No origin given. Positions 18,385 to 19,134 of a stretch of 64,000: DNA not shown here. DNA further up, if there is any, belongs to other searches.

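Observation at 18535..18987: STAS-domain (anti-sigma antagonist-like) gene inserted between mraZ and rsmH inside the dcw cluster.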

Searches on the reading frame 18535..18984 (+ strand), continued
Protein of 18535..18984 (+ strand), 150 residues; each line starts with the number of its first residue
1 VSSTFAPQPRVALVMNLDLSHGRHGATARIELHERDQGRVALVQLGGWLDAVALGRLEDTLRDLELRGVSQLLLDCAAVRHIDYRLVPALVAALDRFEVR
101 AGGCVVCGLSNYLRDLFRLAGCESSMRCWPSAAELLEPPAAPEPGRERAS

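Call 42: find_homologous_proteins(query=A2, max_evalue=0.000001)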
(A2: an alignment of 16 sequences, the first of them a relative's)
Query A2 (16 sequences) (128 aa, profile of the alignment): 131 proteins with E <= 0.000001 among 4788 candidates; the best 120 are listed.
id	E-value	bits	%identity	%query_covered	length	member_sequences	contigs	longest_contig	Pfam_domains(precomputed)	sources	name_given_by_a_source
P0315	2.7e-42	162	49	100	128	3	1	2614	PF01740.27,PF13466.13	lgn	-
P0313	4.0e-42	161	47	100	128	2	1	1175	PF01740.27,PF13466.13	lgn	-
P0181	8.0e-41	157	46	80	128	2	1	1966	PF01740.27,PF13466.13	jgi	jgi:anti-anti-sigma factor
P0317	3.0e-40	155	47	80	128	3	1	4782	PF01740.27,PF13466.13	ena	-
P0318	6.1e-40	154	50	79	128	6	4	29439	PF01740.27,PF13466.13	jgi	jgi:anti-sigma B factor antagonist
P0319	1.3e-39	153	55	59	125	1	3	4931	PF01740.27,PF13466.13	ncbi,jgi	jgi:anti-anti-sigma factor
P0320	1.3e-39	153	47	80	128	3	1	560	PF01740.27,PF13466.13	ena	-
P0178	1.4e-39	153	100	100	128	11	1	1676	PF01740.27,PF13466.13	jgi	-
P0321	1.5e-39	153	55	76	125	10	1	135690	PF01740.27,PF13466.13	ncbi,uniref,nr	ncbi:STAS domain-containing protein [Archangium lipolyticum]|uniref:STAS domain-containing protein n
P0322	1.9e-39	152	55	58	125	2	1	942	PF01740.27,PF13466.13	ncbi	-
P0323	2.1e-39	152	48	80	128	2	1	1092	PF01740.27,PF13466.13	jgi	jgi:anti-sigma B factor antagonist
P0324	2.4e-39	152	43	71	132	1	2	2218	PF01740.27,PF13466.13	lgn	-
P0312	2.6e-39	152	87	100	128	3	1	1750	PF01740.27,PF13466.13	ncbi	ncbi:MAG TPA: STAS domain-containing protein [Myxococcales bacterium]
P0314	2.8e-39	152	48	100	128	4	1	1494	PF01740.27,PF13466.13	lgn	-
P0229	3.0e-39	152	37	81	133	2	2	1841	PF01740.27,PF13466.13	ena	-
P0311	4.9e-39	151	88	100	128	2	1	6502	PF01740.27,PF13466.13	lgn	-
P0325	6.0e-39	151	45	93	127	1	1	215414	PF01740.27,PF13466.13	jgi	jgi:anti-sigma B factor antagonist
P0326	1.1e-38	150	49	76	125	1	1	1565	PF01740.27,PF13466.13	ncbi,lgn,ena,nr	ncbi:MAG TPA: STAS domain-containing protein [Myxococcaceae bacterium]|nr:STAS domain-containing pro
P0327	1.8e-38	149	43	78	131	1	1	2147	PF01740.27,PF13466.13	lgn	-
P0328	2.2e-38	149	44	79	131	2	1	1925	PF01740.27,PF13466.13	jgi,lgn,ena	-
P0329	2.2e-38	149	47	86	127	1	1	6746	PF01740.27,PF13466.13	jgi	jgi:anti-sigma B factor antagonist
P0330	2.3e-38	149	53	76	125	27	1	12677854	PF01740.27,PF13466.13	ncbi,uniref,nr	ncbi:STAS domain-containing protein [Archangium violaceum]|uniref:STAS domain-containing protein n=1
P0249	3.8e-38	148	36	88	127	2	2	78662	PF01740.27,PF13466.13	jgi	-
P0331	4.3e-38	148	50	84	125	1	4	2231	PF01740.27,PF13466.13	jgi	jgi:anti-sigma B factor antagonist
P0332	5.3e-38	148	44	93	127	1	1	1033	PF01740.27,PF13466.13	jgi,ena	jgi:anti-anti-sigma factor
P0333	6.7e-38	147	53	76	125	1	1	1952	PF01740.27,PF13466.13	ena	-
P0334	7.1e-38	147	49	66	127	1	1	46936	PF01740.27,PF13466.13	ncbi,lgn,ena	-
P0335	7.4e-38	147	51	76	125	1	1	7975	PF01740.27,PF13466.13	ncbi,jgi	-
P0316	9.5e-38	147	46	100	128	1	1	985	PF01740.27,PF13466.13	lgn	-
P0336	1.1e-37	147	49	81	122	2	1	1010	PF01740.27,PF13466.13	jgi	jgi:anti-sigma B factor antagonist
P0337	1.4e-37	146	49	84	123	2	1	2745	PF01740.27,PF13466.13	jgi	jgi:anti-sigma B factor antagonist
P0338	1.5e-37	146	44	91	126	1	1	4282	PF01740.27,PF13466.13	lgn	-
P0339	1.7e-37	146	45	93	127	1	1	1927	PF01740.27,PF13466.13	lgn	-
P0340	2.2e-37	146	43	87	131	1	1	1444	PF01740.27,PF13466.13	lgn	-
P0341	3.0e-37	145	48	92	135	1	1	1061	PF01740.27,PF13466.13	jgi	jgi:anti-sigma B factor antagonist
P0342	5.1e-37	145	48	77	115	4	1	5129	PF01740.27,PF13466.13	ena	-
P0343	6.5e-37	144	49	74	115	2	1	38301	PF01740.27,PF13466.13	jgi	jgi:anti-sigma B factor antagonist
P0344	8.9e-37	144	47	81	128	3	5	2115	PF01740.27,PF13466.13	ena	-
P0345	1.2e-36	143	38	78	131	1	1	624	PF01740.27,PF13466.13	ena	-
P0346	1.5e-36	143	45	94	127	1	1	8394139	PF01740.27,PF13466.13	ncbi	ncbi:STAS domain-containing protein [Myxococcaceae bacterium GXIMD 01537]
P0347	3.2e-36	142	53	76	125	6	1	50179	PF01740.27,PF13466.13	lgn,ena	-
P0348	3.3e-36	142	44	94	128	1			PF01740.27,PF13466.13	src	-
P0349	8.4e-36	141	47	80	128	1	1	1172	PF01740.27,PF13466.13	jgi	-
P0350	1.2e-35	140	51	84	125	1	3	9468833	PF01740.27,PF13466.13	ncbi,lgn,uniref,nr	ncbi:STAS domain-containing protein [[Archangium] primigenium]|uniref:STAS domain-containing protein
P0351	1.3e-35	140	49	81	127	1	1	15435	PF01740.27,PF13466.13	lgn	-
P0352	1.6e-35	140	39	92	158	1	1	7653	PF01740.27,PF13466.13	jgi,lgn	jgi:anti-anti-sigma factor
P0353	2.0e-35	139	51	76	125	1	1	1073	PF01740.27,PF13466.13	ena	-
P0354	2.1e-35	139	38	90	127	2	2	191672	PF01740.27,PF13466.13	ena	-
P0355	2.4e-35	139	53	76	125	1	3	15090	PF01740.27,PF13466.13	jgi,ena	jgi:anti-sigma B factor antagonist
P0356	2.4e-35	139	40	78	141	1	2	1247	PF01740.27,PF13466.13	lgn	-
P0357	2.8e-35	139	44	84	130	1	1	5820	PF01740.27,PF13466.13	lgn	-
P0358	3.6e-35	139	35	98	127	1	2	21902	PF01740.27,PF13466.13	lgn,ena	-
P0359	4.5e-35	138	42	77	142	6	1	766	PF01740.27,PF13466.13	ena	-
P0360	5.1e-35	138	43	88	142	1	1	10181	PF01740.27,PF13466.13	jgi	-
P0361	6.8e-35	138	45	89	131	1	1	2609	PF01740.27,PF13466.13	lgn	-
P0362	6.8e-35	138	44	79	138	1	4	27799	PF01740.27,PF13466.13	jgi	jgi:anti-sigma B factor antagonist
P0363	8.3e-35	137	45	78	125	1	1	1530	PF01740.27,PF13466.13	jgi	jgi:anti-anti-sigma factor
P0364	8.8e-35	137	42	95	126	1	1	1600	PF01740.27,PF13466.13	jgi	jgi:anti-sigma B factor antagonist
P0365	9.3e-35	137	43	79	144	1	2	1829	PF01740.27,PF13466.13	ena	-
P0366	1.0e-34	137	40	68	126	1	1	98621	PF01740.27,PF13466.13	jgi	jgi:anti-anti-sigma factor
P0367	1.3e-34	137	39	78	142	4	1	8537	PF01740.27,PF13466.13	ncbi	-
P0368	1.3e-34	137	37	89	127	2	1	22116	PF01740.27,PF13466.13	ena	-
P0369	1.5e-34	137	40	77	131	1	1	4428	PF01740.27,PF13466.13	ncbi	ncbi:MAG: STAS domain-containing protein [Myxococcales bacterium]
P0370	1.5e-34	137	40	82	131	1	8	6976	PF01740.27,PF13466.13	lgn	-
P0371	1.7e-34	136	45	79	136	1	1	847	PF01740.27,PF13466.13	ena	-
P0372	3.7e-34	135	44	91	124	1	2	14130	PF01740.27,PF13466.13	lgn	-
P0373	4.6e-34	135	47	78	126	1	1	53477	PF01740.27,PF13466.13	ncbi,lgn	ncbi:MAG: STAS domain-containing protein [Myxococcota bacterium]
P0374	5.6e-34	135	43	84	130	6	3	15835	PF01740.27,PF13466.13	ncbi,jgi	ncbi:MAG: hypothetical protein RL653_2780 [Pseudomonadota bacterium]|jgi:anti-sigma B factor antagon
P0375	8.5e-34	134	42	79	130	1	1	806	PF01740.27,PF13466.13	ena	-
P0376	9.7e-34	134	47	80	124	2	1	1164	PF01740.27,PF13466.13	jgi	-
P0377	1.0e-33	134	36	88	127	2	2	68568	PF01740.27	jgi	-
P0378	1.0e-33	134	47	81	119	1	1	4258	PF01740.27,PF13466.13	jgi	jgi:anti-sigma B factor antagonist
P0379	1.3e-33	133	45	78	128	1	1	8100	PF01740.27,PF13466.13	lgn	-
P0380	1.4e-33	133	36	91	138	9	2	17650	PF01740.27,PF13466.13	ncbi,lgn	-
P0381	1.7e-33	133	37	95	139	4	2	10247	PF01740.27,PF13466.13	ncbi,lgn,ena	-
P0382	1.9e-33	133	40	77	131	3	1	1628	PF01740.27,PF13466.13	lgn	-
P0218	2.6e-33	133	32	80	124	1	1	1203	PF01740.27,PF13466.13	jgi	jgi:anti-anti-sigma regulatory factor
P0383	2.7e-33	132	42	80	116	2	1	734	PF01740.27,PF13466.13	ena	-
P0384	2.9e-33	132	38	80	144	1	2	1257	PF01740.27,PF13466.13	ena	-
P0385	1.1e-32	131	36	88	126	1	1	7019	PF01740.27,PF13466.13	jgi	jgi:anti-anti-sigma factor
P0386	1.2e-32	130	42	79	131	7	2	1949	PF01740.27,PF13466.13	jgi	jgi:anti-sigma B factor antagonist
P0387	1.2e-32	130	45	91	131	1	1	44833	PF01740.27,PF13466.13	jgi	jgi:anti-anti-sigma factor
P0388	1.4e-32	130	47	80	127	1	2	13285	PF01740.27,PF13466.13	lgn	-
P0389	1.6e-32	130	41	81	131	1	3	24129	PF01740.27,PF13466.13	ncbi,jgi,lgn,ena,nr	ncbi:MAG: STAS domain-containing protein [Myxococcaceae bacterium]|jgi:anti-sigma B factor antagonis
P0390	1.7e-32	130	37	78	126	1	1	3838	PF01740.27,PF13466.13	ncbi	-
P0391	2.0e-32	130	43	80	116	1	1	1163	PF01740.27,PF13466.13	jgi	jgi:anti-sigma B factor antagonist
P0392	2.0e-32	130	41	82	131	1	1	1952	PF01740.27,PF13466.13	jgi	jgi:anti-anti-sigma factor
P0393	3.1e-32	129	43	84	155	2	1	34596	PF01740.27,PF13466.13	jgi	jgi:anti-sigma B factor antagonist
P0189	3.8e-32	129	27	78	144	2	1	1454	PF01740.27,PF13466.13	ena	-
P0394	4.6e-32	129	44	78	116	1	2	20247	PF01740.27,PF13466.13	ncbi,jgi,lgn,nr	ncbi:MAG TPA: STAS domain-containing protein [Myxococcales bacterium]|nr:STAS domain-containing prot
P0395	5.2e-32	128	35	88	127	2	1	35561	PF01740.27,PF13466.13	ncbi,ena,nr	ncbi:MAG: STAS domain-containing protein [Cystobacterineae bacterium]|nr:STAS domain-containing prot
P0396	7.2e-32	128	40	79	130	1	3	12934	PF01740.27,PF13466.13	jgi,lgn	jgi:anti-anti-sigma regulatory factor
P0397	8.7e-32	128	40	79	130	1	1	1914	PF01740.27,PF13466.13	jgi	jgi:anti-sigma B factor antagonist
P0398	9.5e-32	127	44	68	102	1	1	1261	PF01740.27,PF13466.13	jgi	jgi:anti-sigma B factor antagonist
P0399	1.3e-31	127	32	88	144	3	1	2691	PF01740.27,PF13466.13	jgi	-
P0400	1.7e-31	127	30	88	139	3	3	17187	PF01740.27,PF13466.13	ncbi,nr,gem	ncbi:MAG: STAS domain-containing protein [Proteobacteria bacterium]|nr:STAS domain-containing protei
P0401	2.0e-31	126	44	80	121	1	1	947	PF01740.27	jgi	jgi:anti-anti-sigma regulatory factor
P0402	3.3e-31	126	28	75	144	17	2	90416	PF01740.27,PF13466.13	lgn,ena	-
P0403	8.2e-31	124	33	66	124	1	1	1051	PF01740.27,PF13466.13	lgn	-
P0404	1.1e-30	124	31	73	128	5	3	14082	PF01740.27,PF13466.13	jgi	-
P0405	2.4e-30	123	30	73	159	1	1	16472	PF01740.27,PF13466.13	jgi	jgi:anti-anti-sigma regulatory factor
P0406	3.2e-29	119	30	73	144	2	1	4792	PF01740.27,PF13466.13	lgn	-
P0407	1.4e-28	117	46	71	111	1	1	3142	PF01740.27,PF13466.13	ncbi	-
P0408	3.7e-28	116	29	79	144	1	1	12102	PF01740.27,PF13466.13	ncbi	ncbi:MAG: STAS domain-containing protein [Candidatus Eisenbacteria bacterium]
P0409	1.7e-27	114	27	74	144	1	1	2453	PF01740.27,PF13466.13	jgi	jgi:anti-anti-sigma regulatory factor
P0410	1.8e-27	114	33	62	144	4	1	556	PF01740.27,PF13466.13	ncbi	-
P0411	2.0e-27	114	30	73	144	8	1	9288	PF01740.27,PF13466.13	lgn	-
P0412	4.6e-27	112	29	73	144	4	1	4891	PF01740.27,PF13466.13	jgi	-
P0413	9.3e-27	111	30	73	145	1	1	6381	PF01740.27,PF13466.13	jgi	jgi:anti-anti-sigma factor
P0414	1.4e-26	111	30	73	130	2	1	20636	PF01740.27,PF13466.13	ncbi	-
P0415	2.3e-26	110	34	62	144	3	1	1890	PF01740.27,PF13466.13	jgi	jgi:anti-anti-sigma factor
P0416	2.5e-26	110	31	73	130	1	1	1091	PF01740.27,PF13466.13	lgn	-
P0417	3.1e-26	110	33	62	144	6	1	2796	PF01740.27,PF13466.13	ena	-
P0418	7.3e-26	108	29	85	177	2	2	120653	PF01740.27,PF13466.13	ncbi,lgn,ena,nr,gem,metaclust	ncbi:MAG: hypothetical protein AMJ46_08695 [Latescibacteria bacterium DG_63]|nr:MAG: hypothetical pr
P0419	1.0e-25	108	33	62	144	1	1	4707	PF01740.27,PF13466.13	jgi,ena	-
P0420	1.1e-25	108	27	73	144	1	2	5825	PF01740.27,PF13466.13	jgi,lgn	jgi:anti-anti-sigma factor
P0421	1.3e-25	108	30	73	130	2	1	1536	PF01740.27,PF13466.13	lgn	-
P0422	3.6e-25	106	35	61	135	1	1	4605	PF01740.27,PF13466.13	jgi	jgi:anti-anti-sigma regulatory factor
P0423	6.2e-25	105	28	79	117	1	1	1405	PF01740.27,PF13466.13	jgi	jgi:anti-anti-sigma regulatory factor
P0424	8.2e-25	105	35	71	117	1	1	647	PF01740.27,PF13466.13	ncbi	-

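Call 43: find_encoding_contigs(protein=P0330, flank=4000, max_places=2)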
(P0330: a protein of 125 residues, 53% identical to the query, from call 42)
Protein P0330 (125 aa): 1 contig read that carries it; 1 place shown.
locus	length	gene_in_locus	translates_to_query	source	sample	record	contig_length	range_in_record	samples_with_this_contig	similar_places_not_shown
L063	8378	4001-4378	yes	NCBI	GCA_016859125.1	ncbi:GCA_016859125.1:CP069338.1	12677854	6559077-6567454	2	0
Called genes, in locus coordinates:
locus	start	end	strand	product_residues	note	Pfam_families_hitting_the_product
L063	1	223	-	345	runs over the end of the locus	PF02559:CarD_TRCF_RID, PF21095:CarD_C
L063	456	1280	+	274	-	-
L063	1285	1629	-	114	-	-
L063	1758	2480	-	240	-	PF07238:PilZ (weak)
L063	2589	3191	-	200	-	-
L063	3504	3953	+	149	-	PF02381:MraZ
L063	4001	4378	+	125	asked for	PF01740:STAS, PF13466:STAS_2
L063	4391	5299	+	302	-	PF01795:Methyltransf_5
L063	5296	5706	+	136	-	PF04999:FtsL (faint), PF04977:DivIC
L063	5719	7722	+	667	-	PF03717:PBP_dimer, PF00905:Transpeptidase, PF03793:PASTA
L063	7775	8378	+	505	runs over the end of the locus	PF01225:Mur_ligase, PF08245:Mur_ligase_M, PF02875:Mur_ligase_C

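Call 44: find_encoding_contigs(protein=P0418, flank=4000, max_places=2)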
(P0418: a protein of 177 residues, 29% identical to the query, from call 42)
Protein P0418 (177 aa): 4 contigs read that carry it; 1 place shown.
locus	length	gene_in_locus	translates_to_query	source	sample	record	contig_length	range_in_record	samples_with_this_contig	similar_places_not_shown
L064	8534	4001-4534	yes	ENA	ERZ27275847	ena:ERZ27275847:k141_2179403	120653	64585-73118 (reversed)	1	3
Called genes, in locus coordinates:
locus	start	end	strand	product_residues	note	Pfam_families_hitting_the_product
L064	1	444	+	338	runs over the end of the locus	PF13480:Acetyltransf_6, PF02388:FemAB (weak)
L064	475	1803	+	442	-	PF01943:Polysacc_synt, PF13440:Polysacc_synt_3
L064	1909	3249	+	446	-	PF13439:Glyco_transf_4, PF13579:Glyco_trans_4_4, PF00534:Glycos_transf_1 (weak), PF13692:Glyco_trans_1_4 (weak)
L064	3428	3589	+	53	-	-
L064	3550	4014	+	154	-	PF02381:MraZ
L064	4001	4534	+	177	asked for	PF01740:STAS, PF13466:STAS_2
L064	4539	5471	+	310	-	PF01795:Methyltransf_5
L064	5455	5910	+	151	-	-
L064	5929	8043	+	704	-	PF03717:PBP_dimer, PF00905:Transpeptidase, PF03793:PASTA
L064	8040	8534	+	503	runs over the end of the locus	PF01225:Mur_ligase, PF08245:Mur_ligase_M, PF02875:Mur_ligase_C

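Call 45: find_encoding_contigs(protein=P0408, flank=4000, max_places=2)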
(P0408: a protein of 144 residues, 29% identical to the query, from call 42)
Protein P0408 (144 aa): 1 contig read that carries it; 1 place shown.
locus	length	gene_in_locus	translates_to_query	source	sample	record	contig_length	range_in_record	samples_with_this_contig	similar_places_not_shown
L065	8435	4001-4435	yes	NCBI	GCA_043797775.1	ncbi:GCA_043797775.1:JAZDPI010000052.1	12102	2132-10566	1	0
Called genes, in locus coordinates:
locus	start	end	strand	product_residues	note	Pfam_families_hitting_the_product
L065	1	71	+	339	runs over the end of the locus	PF13480:Acetyltransf_6, PF02388:FemAB (weak)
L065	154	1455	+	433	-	PF01943:Polysacc_synt, PF13440:Polysacc_synt_3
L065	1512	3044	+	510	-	-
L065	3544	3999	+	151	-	PF02381:MraZ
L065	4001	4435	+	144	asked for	PF01740:STAS, PF13466:STAS_2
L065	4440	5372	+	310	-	PF01795:Methyltransf_5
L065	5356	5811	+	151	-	-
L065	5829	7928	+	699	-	PF03717:PBP_dimer, PF00905:Transpeptidase, PF03793:PASTA (weak)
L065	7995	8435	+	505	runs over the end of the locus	PF01225:Mur_ligase (weak), PF08245:Mur_ligase_M, PF02875:Mur_ligase_C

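Call 47: find_encoding_contigs(protein=P0402, flank=4000, max_places=2)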
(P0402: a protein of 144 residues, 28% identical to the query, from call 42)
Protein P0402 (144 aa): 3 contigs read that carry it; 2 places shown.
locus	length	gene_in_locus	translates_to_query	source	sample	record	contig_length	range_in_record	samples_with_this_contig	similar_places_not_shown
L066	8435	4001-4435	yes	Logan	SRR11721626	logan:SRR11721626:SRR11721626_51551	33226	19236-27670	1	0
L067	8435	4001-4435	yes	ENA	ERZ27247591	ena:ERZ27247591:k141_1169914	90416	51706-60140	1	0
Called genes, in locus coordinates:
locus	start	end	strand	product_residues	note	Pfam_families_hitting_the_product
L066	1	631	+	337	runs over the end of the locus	PF13480:Acetyltransf_6, PF02388:FemAB (weak)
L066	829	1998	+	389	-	PF01943:Polysacc_synt, PF13440:Polysacc_synt_3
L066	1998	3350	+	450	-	PF13439:Glyco_transf_4, PF13579:Glyco_trans_4_4, PF13692:Glyco_trans_1_4 (faint)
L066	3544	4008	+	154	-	PF02381:MraZ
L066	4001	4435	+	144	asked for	PF01740:STAS, PF13466:STAS_2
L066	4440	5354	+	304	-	PF01795:Methyltransf_5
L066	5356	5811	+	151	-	-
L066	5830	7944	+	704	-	PF03717:PBP_dimer, PF00905:Transpeptidase, PF03793:PASTA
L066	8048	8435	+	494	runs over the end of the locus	PF01225:Mur_ligase, PF08245:Mur_ligase_M, PF02875:Mur_ligase_C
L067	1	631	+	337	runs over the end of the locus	PF13480:Acetyltransf_6, PF02388:FemAB (weak)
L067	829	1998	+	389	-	PF01943:Polysacc_synt, PF13440:Polysacc_synt_3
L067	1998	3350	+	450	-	PF13439:Glyco_transf_4, PF13579:Glyco_trans_4_4, PF00534:Glycos_transf_1 (weak), PF13692:Glyco_trans_1_4 (weak)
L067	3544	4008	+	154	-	PF02381:MraZ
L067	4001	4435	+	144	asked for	PF01740:STAS, PF13466:STAS_2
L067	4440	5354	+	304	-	PF01795:Methyltransf_5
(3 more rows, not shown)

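Call 48: find_encoding_contigs(protein=P0354, flank=4000, max_places=2)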
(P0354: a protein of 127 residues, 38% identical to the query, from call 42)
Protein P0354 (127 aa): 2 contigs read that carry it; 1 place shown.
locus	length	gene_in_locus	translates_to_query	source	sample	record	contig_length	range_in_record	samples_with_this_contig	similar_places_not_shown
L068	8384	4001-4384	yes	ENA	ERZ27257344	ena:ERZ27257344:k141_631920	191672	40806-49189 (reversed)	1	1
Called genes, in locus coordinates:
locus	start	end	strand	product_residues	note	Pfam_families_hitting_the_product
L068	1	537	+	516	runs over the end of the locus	PF07498:Rho_N, PF07497:Rho_RNA_bind, PF00006:ATP-synt_ab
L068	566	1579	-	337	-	PF02810:SEC-C (faint), PF00557:Peptidase_M24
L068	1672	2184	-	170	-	PF07998:Peptidase_M54 (faint)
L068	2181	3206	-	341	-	PF02559:CarD_TRCF_RID, PF21095:CarD_C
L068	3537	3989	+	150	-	PF02381:MraZ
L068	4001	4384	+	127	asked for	PF13466:STAS_2, PF01740:STAS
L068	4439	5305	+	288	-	PF01795:Methyltransf_5, PF08241:Methyltransf_11 (faint), PF13649:Methyltransf_25 (faint)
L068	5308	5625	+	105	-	PF04999:FtsL, PF04977:DivIC (weak)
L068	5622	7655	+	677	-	PF03717:PBP_dimer, PF00905:Transpeptidase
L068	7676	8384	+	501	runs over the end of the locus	PF01225:Mur_ligase, PF08245:Mur_ligase_M, PF02875:Mur_ligase_C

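Call 58: find_related_loci(query=P0172, collection=metagenome_contigs, flank=3000)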
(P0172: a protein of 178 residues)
Query P0172 (178 aa) in metagenome_contigs; peptide patterns used: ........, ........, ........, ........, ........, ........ (x = any residue, [..] = any of these).
600 stretches matched a pattern (row limit reached: there are more); 10 encode a relative of the query (tblastn E <= 1e-3); 10 distinct loci.
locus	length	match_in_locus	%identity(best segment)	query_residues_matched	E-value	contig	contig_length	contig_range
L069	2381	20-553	90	1-178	5e-104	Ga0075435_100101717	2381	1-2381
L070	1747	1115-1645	86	1-178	1e-100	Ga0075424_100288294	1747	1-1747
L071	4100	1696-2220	89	1-175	1e-90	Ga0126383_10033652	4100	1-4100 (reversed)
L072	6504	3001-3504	78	1-168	6e-83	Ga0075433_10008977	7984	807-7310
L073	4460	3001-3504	78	1-168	4e-83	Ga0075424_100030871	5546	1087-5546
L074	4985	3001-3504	78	1-168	4e-83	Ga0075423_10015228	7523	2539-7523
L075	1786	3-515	77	9-178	5e-84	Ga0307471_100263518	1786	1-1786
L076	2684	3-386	89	50-178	6e-68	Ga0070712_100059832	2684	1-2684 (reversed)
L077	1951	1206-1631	65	1-142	1e-58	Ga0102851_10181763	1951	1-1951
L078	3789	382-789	67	1-136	3e-57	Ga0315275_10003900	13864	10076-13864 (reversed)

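Call 59: find_encoding_contigs(protein=P0400, flank=4000, max_places=2)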
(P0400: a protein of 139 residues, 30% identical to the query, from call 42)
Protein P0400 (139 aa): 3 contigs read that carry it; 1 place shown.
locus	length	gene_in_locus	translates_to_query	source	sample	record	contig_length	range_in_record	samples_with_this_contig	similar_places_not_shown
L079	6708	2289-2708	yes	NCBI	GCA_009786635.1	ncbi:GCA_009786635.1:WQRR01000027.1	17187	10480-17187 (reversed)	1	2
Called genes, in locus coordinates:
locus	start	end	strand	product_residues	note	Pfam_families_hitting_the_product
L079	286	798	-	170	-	PF07998:Peptidase_M54 (faint)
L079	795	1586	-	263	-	PF02559:CarD_TRCF_RID, PF21095:CarD_C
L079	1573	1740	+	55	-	-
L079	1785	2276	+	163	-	PF02381:MraZ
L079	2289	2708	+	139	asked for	PF01740:STAS, PF13466:STAS_2 (weak)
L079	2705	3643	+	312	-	PF01795:Methyltransf_5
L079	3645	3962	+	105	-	PF04999:FtsL (weak), PF04977:DivIC (weak)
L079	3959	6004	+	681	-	PF03717:PBP_dimer, PF00905:Transpeptidase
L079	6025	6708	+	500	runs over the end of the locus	PF01225:Mur_ligase, PF08245:Mur_ligase_M, PF02875:Mur_ligase_C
